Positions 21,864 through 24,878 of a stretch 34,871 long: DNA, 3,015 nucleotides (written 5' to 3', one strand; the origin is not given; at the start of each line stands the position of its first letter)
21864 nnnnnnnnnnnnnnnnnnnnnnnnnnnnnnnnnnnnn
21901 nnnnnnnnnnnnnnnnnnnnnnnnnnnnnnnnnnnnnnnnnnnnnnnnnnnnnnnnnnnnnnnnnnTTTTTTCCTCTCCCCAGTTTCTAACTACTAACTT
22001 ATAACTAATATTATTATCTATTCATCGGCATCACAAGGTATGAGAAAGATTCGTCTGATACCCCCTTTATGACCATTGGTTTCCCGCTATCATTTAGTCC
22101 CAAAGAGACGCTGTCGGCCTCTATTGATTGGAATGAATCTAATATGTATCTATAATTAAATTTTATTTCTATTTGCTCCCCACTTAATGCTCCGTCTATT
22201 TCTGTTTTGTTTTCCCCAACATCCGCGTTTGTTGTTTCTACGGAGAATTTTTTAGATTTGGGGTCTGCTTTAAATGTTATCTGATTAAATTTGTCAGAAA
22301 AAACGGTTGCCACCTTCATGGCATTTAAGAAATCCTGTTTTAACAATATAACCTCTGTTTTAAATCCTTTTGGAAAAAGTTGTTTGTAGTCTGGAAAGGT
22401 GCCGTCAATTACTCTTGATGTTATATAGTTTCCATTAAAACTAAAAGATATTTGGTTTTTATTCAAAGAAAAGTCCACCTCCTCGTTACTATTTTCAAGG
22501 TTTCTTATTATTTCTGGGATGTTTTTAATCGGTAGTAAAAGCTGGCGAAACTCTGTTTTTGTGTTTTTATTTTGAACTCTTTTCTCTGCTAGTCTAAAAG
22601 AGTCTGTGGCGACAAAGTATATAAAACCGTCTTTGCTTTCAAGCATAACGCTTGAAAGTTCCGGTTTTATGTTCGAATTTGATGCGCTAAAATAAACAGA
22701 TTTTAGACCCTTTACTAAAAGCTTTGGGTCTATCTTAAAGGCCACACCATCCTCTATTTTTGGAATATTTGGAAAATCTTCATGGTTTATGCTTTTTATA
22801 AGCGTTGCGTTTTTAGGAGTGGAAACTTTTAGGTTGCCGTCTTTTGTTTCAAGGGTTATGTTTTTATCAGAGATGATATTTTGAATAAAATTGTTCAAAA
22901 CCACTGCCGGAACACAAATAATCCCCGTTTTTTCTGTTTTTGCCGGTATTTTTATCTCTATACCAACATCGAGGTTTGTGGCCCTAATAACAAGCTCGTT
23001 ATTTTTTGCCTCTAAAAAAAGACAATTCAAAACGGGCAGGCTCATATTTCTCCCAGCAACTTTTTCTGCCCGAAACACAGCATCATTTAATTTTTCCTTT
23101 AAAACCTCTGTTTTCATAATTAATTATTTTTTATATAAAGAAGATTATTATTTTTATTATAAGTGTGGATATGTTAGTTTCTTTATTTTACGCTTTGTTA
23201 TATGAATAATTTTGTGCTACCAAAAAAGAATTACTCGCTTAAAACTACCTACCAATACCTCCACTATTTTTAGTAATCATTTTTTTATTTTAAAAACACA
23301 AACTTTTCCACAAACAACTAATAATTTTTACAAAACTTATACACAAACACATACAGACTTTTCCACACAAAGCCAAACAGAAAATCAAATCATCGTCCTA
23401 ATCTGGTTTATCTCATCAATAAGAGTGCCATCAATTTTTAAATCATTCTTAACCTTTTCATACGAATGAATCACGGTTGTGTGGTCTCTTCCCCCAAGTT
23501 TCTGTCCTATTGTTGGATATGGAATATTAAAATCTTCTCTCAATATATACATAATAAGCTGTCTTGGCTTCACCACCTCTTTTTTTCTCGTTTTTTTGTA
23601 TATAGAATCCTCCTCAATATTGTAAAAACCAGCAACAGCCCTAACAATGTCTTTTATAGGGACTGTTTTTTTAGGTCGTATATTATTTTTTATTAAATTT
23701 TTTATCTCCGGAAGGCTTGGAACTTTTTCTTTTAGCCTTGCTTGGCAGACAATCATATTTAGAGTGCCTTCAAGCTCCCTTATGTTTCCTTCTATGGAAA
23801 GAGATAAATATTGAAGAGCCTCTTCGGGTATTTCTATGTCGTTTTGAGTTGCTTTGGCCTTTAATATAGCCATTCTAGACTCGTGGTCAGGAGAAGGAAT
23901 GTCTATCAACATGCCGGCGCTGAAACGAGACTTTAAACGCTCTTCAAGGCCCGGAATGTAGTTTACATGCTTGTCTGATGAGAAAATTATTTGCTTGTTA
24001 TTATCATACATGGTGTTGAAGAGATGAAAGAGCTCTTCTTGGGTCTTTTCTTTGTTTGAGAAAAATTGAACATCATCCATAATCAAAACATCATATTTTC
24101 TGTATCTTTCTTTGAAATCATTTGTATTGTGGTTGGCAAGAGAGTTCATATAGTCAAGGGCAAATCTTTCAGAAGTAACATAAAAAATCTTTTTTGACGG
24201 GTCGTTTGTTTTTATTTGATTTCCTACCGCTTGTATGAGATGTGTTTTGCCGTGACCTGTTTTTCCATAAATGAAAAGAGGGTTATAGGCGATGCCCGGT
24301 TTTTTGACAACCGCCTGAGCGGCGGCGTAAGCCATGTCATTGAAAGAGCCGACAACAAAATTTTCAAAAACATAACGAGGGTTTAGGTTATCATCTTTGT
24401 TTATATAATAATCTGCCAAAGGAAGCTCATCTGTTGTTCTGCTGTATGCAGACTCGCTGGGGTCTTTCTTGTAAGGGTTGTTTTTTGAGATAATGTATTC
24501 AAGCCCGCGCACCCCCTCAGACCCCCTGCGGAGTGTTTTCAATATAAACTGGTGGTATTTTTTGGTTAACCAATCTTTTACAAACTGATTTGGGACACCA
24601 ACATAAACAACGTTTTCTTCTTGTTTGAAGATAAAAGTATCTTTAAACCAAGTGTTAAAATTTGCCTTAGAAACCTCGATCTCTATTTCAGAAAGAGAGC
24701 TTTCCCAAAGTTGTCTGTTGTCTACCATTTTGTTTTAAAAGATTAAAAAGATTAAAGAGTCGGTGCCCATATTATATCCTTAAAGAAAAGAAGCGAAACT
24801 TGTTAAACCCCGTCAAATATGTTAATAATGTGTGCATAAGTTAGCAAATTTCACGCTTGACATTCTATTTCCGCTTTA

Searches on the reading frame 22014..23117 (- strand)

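Call 60: search_protein_families(library=pfam, proteins=[window:22014-23117:-], max_evalue=0.00001)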
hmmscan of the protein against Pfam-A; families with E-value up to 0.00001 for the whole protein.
window:22014-23117:- (367 aa): 3 families
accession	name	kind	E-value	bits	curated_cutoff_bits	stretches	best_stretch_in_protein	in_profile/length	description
PF02767.21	DNA_pol3_beta_2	-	4e-25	88.8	27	1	129-243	2-116/116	DNA polymerase III beta subunit, central domain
PF02768.20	DNA_pol3_beta_3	-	3.3e-23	82.2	27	1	245-365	1-120/121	DNA polymerase III beta subunit, C-terminal domain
PF00712.24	DNA_pol3_beta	-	4.5e-22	78.9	24.4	2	1-119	1-120/120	DNA polymerase III beta subunit, N-terminal domain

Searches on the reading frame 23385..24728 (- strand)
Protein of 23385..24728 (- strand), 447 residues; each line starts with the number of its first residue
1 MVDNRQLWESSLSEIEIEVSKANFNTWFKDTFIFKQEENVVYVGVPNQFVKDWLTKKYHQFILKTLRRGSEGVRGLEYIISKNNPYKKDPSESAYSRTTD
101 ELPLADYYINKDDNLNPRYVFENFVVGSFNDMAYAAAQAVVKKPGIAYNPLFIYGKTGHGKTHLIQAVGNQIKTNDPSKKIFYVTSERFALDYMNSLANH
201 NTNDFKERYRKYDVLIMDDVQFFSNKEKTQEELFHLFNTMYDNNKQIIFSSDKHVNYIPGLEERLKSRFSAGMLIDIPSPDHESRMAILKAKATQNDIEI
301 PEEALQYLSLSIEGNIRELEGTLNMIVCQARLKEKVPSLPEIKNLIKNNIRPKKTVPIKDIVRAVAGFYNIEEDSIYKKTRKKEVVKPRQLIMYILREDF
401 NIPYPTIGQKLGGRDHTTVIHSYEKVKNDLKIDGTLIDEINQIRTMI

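Call 60: search_protein_families(library=pfam, proteins=[window:23385-24728:-], max_evalue=0.00001)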
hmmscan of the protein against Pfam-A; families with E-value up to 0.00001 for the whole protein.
window:23385-24728:- (447 aa): 4 families
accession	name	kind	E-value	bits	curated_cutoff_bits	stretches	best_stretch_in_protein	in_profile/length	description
PF00308.24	Bac_DnaA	-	4.4e-64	216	23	1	115-276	1-162/162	Bacterial DnaA ATPAse domain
PF08299.17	Bac_DnaA_C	-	2.3e-24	85.7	31.5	1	358-426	1-69/69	Bacterial dnaA protein helix-turn-helix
PF11638.13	DnaA_N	-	2.6e-13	49.9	24.6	1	6-66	2-63/65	DnaA N-terminal domain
PF01695.23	IstB_IS21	-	9.1e-08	32.3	24.1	1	152-251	96-193/238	IstB-like ATP binding protein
